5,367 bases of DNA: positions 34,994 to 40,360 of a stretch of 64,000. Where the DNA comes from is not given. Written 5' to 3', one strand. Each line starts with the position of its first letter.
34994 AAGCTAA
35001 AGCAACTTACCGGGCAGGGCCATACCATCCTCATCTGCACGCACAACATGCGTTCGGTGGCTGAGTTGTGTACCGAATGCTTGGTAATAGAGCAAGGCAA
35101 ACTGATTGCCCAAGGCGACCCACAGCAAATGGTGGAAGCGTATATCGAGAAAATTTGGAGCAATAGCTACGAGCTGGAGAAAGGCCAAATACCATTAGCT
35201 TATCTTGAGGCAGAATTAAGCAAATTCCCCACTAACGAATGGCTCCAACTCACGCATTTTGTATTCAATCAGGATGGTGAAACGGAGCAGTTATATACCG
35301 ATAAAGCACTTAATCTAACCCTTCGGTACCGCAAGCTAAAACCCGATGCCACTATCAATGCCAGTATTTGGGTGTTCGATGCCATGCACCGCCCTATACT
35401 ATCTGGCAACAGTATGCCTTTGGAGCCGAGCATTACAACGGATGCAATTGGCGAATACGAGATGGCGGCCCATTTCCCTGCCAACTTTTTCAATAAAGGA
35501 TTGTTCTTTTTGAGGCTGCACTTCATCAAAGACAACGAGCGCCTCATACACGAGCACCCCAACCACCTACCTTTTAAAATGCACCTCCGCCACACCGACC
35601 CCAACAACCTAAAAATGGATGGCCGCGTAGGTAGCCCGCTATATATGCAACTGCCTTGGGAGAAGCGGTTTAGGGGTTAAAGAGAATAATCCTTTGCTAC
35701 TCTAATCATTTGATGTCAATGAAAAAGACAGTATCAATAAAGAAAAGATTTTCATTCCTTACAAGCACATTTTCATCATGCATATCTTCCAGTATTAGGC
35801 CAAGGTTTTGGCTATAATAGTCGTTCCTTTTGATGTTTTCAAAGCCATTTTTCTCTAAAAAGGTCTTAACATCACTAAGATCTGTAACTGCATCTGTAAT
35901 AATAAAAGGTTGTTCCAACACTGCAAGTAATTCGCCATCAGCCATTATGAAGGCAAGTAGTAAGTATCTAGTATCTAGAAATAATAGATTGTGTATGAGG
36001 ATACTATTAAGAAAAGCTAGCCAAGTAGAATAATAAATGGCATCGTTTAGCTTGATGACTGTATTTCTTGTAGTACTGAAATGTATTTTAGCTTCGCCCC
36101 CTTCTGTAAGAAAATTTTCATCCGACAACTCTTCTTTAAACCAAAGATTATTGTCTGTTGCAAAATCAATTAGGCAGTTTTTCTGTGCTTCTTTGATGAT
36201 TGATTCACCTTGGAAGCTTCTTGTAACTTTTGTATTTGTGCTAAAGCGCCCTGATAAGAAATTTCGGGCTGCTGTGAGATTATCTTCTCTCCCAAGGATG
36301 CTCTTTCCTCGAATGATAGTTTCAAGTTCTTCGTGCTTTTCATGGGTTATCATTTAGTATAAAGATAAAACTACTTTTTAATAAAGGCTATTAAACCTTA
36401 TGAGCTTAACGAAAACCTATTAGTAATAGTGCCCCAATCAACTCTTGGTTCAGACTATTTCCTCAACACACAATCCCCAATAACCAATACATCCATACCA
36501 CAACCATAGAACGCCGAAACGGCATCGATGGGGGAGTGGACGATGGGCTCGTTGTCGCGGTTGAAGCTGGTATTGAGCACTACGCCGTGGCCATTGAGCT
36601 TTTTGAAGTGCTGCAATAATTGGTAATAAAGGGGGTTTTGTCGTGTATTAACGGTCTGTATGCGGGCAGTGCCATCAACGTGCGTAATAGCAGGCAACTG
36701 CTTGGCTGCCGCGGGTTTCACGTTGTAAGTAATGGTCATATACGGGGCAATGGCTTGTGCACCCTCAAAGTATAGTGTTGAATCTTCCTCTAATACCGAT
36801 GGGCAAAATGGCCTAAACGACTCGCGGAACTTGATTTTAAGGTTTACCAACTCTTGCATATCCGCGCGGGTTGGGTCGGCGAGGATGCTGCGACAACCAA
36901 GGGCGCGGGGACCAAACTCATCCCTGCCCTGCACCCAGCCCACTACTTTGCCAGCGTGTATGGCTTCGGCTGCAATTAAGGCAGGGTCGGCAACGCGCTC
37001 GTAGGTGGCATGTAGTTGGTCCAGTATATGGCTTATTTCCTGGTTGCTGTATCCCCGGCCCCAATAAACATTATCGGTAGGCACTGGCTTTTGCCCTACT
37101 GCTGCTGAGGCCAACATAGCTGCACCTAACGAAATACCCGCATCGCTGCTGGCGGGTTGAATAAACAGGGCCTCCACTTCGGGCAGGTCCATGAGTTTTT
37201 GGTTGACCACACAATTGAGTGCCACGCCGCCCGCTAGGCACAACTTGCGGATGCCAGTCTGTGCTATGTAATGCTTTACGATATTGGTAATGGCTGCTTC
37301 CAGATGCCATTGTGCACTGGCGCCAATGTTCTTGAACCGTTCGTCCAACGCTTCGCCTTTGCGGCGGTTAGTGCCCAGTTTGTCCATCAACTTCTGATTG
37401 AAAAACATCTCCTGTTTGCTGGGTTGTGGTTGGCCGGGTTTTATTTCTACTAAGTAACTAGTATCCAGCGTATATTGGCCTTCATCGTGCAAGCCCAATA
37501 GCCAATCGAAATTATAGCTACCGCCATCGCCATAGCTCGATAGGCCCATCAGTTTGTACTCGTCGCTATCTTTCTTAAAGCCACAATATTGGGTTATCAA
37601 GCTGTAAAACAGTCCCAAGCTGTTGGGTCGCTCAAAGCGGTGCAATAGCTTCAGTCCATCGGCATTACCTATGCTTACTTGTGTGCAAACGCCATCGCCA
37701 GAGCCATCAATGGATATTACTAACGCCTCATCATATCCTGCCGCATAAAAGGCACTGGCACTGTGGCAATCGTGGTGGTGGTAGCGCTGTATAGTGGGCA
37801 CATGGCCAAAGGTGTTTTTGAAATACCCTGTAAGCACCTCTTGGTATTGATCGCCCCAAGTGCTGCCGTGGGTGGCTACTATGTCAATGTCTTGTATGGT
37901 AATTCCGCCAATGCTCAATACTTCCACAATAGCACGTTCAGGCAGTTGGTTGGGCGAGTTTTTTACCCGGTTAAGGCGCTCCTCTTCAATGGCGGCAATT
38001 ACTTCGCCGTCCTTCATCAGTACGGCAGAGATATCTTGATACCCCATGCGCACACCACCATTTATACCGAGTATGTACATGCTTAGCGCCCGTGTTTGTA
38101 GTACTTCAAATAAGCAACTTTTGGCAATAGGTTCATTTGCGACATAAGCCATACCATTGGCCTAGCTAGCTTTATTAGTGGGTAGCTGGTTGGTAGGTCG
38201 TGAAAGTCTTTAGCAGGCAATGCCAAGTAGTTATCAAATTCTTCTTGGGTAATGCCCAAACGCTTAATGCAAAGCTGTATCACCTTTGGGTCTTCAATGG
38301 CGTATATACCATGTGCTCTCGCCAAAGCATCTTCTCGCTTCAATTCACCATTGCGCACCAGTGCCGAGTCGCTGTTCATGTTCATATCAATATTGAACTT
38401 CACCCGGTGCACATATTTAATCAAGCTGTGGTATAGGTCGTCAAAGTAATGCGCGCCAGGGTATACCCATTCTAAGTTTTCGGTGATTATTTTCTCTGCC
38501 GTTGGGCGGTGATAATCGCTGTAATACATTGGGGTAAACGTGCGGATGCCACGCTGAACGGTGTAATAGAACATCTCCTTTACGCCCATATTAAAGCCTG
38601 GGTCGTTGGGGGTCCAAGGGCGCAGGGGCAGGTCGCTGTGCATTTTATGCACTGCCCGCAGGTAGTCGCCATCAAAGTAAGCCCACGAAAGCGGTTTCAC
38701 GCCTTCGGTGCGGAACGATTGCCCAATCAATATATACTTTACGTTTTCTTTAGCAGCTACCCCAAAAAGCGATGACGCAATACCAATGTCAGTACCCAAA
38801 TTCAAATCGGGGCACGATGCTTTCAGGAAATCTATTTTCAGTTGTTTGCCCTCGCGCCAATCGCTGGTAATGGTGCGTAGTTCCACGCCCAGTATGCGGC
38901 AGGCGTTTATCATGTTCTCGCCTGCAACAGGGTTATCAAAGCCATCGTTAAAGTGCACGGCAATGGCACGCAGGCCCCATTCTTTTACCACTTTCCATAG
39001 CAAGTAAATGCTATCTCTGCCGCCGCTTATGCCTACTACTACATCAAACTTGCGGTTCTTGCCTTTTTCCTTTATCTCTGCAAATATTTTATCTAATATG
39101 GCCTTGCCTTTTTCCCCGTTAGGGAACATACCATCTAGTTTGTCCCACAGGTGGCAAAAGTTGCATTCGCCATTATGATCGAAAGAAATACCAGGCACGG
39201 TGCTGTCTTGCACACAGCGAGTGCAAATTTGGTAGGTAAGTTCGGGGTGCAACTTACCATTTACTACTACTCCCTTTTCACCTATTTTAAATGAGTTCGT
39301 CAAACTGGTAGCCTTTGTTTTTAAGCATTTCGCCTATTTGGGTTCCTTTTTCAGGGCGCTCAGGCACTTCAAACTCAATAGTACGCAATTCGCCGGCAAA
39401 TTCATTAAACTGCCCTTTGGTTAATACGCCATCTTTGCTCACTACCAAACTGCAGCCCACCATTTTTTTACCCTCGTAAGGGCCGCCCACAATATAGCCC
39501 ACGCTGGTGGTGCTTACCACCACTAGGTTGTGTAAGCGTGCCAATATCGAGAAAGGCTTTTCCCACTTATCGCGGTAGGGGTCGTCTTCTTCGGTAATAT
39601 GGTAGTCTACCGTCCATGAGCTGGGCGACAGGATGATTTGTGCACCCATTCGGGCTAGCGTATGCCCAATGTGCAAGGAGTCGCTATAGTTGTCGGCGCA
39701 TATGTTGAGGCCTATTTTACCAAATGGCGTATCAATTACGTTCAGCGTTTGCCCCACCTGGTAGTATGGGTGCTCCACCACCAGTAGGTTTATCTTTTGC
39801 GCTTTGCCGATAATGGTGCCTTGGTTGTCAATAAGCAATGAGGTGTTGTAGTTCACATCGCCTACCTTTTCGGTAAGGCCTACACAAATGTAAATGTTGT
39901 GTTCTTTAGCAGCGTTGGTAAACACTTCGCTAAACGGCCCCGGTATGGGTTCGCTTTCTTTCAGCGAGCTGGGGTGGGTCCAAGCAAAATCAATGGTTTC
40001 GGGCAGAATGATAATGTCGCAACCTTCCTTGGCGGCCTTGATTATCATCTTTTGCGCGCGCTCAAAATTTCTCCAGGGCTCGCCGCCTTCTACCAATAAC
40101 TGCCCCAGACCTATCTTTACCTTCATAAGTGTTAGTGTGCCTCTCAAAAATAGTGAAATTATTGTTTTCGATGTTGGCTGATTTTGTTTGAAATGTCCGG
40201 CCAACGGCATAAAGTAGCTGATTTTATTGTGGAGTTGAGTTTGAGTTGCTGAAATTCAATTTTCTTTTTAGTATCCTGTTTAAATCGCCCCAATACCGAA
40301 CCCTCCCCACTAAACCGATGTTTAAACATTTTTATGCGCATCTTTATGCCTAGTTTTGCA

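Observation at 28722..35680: Polysaccharide-type ABC exporter whose Wzm and Wzt genes are split by a methyltransferase and four PhyH-like oxygenase domains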

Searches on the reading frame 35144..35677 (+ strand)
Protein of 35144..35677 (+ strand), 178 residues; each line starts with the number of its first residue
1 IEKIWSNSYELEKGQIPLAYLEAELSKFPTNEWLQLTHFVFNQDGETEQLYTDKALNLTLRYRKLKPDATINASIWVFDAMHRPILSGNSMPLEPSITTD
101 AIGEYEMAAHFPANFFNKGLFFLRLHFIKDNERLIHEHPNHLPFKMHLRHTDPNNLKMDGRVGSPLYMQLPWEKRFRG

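Call 22: find_homologous_proteins(query=window:35144-35677:+, max_evalue=0.001)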
Query window:35144-35677:+: 16 candidates shared short words with the query, none scored E <= 0.001.

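Call 47: predict_structure(alignment_id=A3)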
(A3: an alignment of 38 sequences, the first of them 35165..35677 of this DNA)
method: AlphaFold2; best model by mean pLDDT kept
length: 171 residues; sequences in the alignment: 38
mean_pLDDT: 90.6   pTM: 0.84
mean pLDDT of the five models: 90.6, 90.4, 89.9, 89.7, 89.6
residues with pLDDT >= 90: 135; 70-90: 22; 50-70: 14; < 50: 0
segments of 3 or more residues with pLDDT < 50: none
pLDDT, mean of each block of 10 residues (from residue 1): 74 94 94 97 96 97 96 93 90 96 95 96 95 95 74 63 94 93
secondary structure, 60 per line:
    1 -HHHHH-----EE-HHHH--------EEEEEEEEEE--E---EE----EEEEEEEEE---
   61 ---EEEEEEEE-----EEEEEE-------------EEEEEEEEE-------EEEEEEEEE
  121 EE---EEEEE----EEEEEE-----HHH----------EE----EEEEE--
elements in order: H2-6 H15-18 E27-36 E49-57 E64-71 E77-82 E96-104 E112-122 E126-130 E135-140 E165-169

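Call 50: fold_search(model_id=the predicted structure, library=pdb)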
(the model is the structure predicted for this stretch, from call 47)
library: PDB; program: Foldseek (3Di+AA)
matches with E <= 10: 1504; with E <= 0.001: 27
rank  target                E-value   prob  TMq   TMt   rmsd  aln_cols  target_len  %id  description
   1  6o14_A                1.2e-05  1.00  0.60  0.70   3.2       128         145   16  Crystal structure of the Aquifex aeolicus Wzt Carbohydrate Binding Domain (released 2020-01-15)
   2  8dky_A                1.8e-05  1.00  0.60  0.70   3.2       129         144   16  Crystal structure of the Aquifex aeolicus Wzt Carbohydrate Binding Domain bound to 3-O-methyl-D-mannose (released 2022-09-21)
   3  8dl0_A                2.7e-05  1.00  0.58  0.28   4.2       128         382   16  CryoEM structure of the nucleotide-free and open channel A.aeolicus WzmWzt transporter (released 2022-09-21)
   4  6o14_B                3.2e-05  1.00  0.57  0.67   3.4       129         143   15  Crystal structure of the Aquifex aeolicus Wzt Carbohydrate Binding Domain (released 2020-01-15)
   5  7k2t_C                3.8e-05  1.00  0.56  0.27   2.9       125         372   15  Mg2+/ATP-bound structure of the full-length WzmWzt O antigen ABC transporter in lipid nanodiscs (released 2021-01-13)
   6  8dl0_C                3.8e-05  1.00  0.59  0.28   3.9       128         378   16  CryoEM structure of the nucleotide-free and open channel A.aeolicus WzmWzt transporter (released 2022-09-21)
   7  8dne_A                5.0e-05  1.00  0.53  0.26   4.6       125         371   14  CryoEM structure of the A.aeolicus WzmWzt transporter bound to ATP (released 2022-09-21)
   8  7k2t_A                6.3e-05  1.00  0.55  0.27   7.8       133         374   15  Mg2+/ATP-bound structure of the full-length WzmWzt O antigen ABC transporter in lipid nanodiscs (released 2021-01-13)
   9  8dku_A                8.8e-05  1.00  0.60  0.27   3.1       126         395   17  CryoEM structure of the A. aeolicus WzmWzt transporter bound to the native O antigen (released 2022-09-21)
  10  2r5o_B                8.8e-05  1.00  0.60  0.62   5.4       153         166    9  Crystal structure of the C-terminal domain of wzt (released 2007-12-25)
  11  2r5o_A                9.8e-05  1.00  0.60  0.61   5.1       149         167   10  Crystal structure of the C-terminal domain of wzt (released 2007-12-25)
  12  8dne_C                2.8e-04  1.00  0.56  0.28   3.0       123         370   17  CryoEM structure of the A.aeolicus WzmWzt transporter bound to ATP (released 2022-09-21)
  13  6r4m_A                3.0e-04  1.00  0.46  0.53   4.6       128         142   11  Crystal structure of S. cerevisia Niemann-Pick type C protein NPC2 (released 2019-09-25)
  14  5hnp_A                3.3e-04  1.00  0.57  0.61   7.4       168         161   12  The structure of the kdo-capped saccharide binding subunit of the O-12 specific ABC transporter, Wzt (released 2016-03-09)
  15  5hno_C                3.5e-04  1.00  0.57  0.59   7.5       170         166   10  The structure of the kdo-capped saccharide binding subunit of the O-12 specific ABC transporter, Wzt (released 2016-03-09)
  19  5hno_A                6.1e-04  1.00  0.58  0.60   7.3       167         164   11  The structure of the kdo-capped saccharide binding subunit of the O-12 specific ABC transporter, Wzt (released 2016-03-09)
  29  5hno_B                1.3e-03  1.00  0.58  0.59   7.3       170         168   12  The structure of the kdo-capped saccharide binding subunit of the O-12 specific ABC transporter, Wzt (released 2016-03-09)
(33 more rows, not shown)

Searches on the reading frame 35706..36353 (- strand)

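Call 3: search_protein_families(library=pfam, proteins=[window:35706-36353:-], max_evalue=0.01)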
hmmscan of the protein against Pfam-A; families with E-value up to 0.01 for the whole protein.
window:35706-36353:- (215 aa): 1 family
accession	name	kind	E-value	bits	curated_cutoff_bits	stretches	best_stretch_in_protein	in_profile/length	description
PF18762.7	Kinase-PolyVal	-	1.5e-56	191.2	27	1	54-212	1-158/160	Serine/Threonine/Tyrosine Kinase found in polyvalent proteins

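Call 4: search_protein_families(library=ncbifam, proteins=[window:35706-36353:-], max_evalue=0.01)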
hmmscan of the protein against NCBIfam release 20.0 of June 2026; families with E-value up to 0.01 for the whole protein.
window:35706-36353:- (215 aa): 0 families

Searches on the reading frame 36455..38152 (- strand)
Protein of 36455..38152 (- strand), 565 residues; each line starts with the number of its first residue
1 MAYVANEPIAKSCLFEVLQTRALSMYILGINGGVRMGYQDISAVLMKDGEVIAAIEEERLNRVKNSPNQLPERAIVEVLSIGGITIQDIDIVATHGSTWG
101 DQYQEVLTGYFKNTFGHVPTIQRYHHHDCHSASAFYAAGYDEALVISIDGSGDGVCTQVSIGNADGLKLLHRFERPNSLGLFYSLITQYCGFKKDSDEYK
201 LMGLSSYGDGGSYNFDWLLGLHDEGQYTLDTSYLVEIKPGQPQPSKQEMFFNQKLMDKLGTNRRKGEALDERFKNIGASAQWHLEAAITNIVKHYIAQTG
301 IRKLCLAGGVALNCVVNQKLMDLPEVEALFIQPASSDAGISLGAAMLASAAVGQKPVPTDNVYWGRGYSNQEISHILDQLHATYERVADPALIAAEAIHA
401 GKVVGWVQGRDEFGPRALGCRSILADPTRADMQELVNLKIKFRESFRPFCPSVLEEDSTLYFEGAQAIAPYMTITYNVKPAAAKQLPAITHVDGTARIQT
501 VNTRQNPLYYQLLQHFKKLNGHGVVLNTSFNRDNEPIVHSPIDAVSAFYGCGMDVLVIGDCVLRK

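Call 3: search_protein_families(library=pfam, proteins=[window:36455-38152:-], max_evalue=0.01)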
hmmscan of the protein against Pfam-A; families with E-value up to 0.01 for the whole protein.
window:36455-38152:- (565 aa): 4 families
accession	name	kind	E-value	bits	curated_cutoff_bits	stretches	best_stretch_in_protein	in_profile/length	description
PF16861.10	Carbam_trans_C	-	1.4e-68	230.2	27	1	395-565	1-170/170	Carbamoyltransferase C-terminus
PF02543.21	Carbam_trans_N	-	6.4e-44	151.2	24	2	118-346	124-346/346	Carbamoyltransferase N-terminus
PF22521.2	HypF_C_2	-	0.00013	22.2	27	1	272-343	165-240/241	Carbamoyltransferase, Kae1-like Domain, second subdomain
PF01869.26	BcrAD_BadFG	-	0.0054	16.7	31.5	0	40-150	9-115/271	BadF/BadG/BcrA/BcrD ATPase family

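Call 4: search_protein_families(library=ncbifam, proteins=[window:36455-38152:-], max_evalue=0.01)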
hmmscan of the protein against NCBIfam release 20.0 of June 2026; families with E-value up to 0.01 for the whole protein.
window:36455-38152:- (565 aa): 4 families
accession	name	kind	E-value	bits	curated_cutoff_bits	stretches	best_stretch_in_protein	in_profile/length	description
NF041651.1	nodul_NodU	equivalog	9.1e-40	137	1000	1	284-533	281-525/556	nodulation protein NodU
TIGR00143.1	hypF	equivalog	3e-07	29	466.1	1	271-347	659-739/741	carbamoyltransferase HypF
TIGR00329.1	gcp_kae1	subfamily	4.4e-05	22.9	207.8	1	265-325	223-283/305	tRNA (adenosine(37)-N6)-threonylcarbamoyltransferase complex transferase subunit TsaD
TIGR03723.1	T6A_TsaD_YgjD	equivalog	0.0013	17.9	296.1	1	269-350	228-308/314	tRNA (adenosine(37)-N6)-threonylcarbamoyltransferase complex transferase subunit TsaD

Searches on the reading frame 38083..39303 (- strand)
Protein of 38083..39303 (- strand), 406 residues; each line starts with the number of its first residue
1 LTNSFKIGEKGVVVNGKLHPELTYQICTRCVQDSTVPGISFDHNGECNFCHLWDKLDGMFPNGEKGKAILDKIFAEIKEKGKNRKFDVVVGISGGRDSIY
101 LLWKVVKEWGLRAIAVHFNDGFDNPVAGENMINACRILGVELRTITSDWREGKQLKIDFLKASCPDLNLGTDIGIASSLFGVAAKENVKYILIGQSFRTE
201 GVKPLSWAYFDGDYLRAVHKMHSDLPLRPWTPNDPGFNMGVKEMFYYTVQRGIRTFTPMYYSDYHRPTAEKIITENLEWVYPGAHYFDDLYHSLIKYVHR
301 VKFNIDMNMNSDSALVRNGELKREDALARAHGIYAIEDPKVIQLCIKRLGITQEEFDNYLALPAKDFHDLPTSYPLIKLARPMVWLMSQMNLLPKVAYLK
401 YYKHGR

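Call 3: search_protein_families(library=pfam, proteins=[window:38083-39303:-], max_evalue=0.01)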
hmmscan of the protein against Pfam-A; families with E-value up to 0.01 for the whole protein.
window:38083-39303:- (406 aa): 1 family
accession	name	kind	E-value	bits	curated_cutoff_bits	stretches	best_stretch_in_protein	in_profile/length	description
PF01171.26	ATP_bind_3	-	0.0058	16.8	27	0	88-149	2-68/182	PP-loop family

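Call 4: search_protein_families(library=ncbifam, proteins=[window:38083-39303:-], max_evalue=0.01)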
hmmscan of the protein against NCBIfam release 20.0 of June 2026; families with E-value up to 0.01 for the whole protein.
window:38083-39303:- (406 aa): 2 families
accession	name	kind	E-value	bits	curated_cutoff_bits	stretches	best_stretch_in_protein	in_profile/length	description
TIGR03573.1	WbuX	subfamily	7.3e-56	190.1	203.2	1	25-360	2-343/344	N-acetyl sugar amidotransferase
TIGR02432.1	lysidine_TilS_N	equivalog_domain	0.0036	17.3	93.6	1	88-155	2-74/189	tRNA lysidine(34) synthetase TilS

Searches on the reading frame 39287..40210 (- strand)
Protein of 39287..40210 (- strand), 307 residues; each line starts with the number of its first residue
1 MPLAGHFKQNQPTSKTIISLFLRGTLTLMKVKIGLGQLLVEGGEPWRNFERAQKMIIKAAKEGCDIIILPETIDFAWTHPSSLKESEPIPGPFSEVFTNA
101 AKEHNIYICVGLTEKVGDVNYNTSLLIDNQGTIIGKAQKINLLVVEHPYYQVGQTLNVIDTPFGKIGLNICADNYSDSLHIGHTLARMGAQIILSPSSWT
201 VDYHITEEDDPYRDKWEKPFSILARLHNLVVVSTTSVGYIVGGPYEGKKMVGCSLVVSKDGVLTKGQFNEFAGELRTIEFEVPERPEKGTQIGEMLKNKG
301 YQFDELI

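Call 3: search_protein_families(library=pfam, proteins=[window:39287-40210:-], max_evalue=0.01)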
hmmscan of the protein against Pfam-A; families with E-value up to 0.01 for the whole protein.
window:39287-40210:- (307 aa): 1 family
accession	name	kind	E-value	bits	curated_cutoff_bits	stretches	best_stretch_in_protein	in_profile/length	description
PF00795.27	CN_hydrolase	-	2.1e-33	116.2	23.2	1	44-264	13-231/256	Carbon-nitrogen hydrolase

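Call 4: search_protein_families(library=ncbifam, proteins=[window:39287-40210:-], max_evalue=0.01)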
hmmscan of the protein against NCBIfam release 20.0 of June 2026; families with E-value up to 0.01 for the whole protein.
window:39287-40210:- (307 aa): 9 families
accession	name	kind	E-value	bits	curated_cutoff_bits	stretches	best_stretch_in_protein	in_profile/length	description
NF040852.1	nitrile_Arch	equivalog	2.2e-19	69.6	500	1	31-204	1-177/262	nitrilase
TIGR03381.1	agmatine_aguB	equivalog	4.2e-16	59.1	410.25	1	47-265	16-239/279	N-carbamoylputrescine amidase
TIGR04048.1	nitrile_sll0784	equivalog_domain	1.3e-12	47.4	502.6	1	54-176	26-164/301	Nit6803 family nitrilase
NF009803.0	PRK13287.1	equivalog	2.9e-12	46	406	1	57-201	46-193/333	formamidase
NF010588.0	PRK13981.1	equivalog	7.6e-12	44.4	479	1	29-207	3-182/546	NAD+ synthase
NF033621.1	de_GSH_amidase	exception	1.2e-10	41.2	355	1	33-262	2-219/260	deaminated glutathione amidase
NF009802.0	PRK13286.1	equivalog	1.6e-10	40.5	427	1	56-194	42-187/345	aliphatic amidase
NF043013.1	DeGluthAmidYersProt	equivalog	3.6e-10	39.4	500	1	54-200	25-184/278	deaminated glutathione amidase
TIGR00546.1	lnt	equivalog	8.9e-08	31.7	132.9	1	42-142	177-273/395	apolipoprotein N-acyltransferase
